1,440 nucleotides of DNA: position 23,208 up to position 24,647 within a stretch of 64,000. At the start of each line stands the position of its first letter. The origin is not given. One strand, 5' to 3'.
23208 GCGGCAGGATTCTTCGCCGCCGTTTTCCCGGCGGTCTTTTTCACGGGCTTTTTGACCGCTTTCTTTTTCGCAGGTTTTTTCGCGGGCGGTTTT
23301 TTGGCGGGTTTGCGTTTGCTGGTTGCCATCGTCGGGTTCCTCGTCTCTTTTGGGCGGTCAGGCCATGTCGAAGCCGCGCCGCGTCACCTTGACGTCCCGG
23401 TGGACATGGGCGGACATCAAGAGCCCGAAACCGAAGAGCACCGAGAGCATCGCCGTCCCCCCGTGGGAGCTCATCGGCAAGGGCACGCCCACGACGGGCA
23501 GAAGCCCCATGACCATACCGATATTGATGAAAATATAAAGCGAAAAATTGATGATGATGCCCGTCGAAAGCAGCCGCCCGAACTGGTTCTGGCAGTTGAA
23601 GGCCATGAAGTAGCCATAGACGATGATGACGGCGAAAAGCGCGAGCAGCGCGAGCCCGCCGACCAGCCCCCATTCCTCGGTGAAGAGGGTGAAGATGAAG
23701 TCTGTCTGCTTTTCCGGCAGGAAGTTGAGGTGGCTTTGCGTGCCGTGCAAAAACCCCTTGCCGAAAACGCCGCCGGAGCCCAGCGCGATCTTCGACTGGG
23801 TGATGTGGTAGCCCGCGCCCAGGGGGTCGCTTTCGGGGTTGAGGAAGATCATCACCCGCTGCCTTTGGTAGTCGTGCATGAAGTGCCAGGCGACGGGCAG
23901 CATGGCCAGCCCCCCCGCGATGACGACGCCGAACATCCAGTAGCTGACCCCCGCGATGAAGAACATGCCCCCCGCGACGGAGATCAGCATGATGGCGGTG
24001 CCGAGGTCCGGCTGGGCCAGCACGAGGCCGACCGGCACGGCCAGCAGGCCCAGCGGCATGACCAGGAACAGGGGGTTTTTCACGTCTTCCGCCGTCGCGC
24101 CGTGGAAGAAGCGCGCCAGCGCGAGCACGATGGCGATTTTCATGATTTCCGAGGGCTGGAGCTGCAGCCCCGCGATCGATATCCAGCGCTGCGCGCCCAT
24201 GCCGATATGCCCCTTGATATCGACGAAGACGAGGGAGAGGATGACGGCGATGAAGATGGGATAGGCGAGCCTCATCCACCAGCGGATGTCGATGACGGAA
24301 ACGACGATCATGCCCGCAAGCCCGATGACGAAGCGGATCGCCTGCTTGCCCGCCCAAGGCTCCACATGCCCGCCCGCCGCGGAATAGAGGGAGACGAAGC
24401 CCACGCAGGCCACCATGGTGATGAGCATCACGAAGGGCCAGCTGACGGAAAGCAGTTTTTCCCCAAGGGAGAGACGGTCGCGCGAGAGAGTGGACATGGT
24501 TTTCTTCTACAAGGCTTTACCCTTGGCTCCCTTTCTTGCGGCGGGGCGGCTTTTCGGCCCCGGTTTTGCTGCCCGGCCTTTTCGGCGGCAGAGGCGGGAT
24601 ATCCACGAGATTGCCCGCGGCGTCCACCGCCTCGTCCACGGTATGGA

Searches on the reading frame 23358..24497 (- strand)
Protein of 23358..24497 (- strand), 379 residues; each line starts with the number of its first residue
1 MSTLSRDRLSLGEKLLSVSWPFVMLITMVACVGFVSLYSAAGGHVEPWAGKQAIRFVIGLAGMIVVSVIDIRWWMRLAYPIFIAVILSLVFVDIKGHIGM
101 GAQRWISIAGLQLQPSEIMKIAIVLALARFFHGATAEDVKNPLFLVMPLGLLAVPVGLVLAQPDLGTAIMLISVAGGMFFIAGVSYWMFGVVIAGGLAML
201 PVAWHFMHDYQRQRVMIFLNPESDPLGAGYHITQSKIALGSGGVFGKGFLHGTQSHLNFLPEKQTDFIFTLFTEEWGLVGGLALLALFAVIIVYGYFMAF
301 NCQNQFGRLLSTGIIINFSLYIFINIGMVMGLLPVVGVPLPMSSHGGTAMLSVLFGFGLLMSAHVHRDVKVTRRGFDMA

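Call 10: search_protein_families(library=pfam, proteins=[window:23358-24497:-], max_evalue=0.00001)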
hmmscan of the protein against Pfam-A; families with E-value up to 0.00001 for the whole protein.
window:23358-24497:- (379 aa): 1 family
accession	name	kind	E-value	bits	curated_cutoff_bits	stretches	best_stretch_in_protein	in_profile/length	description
PF01098.24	FTSW_RODA_SPOVE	-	1.7e-97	327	26.4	1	26-367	8-354/356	Cell cycle protein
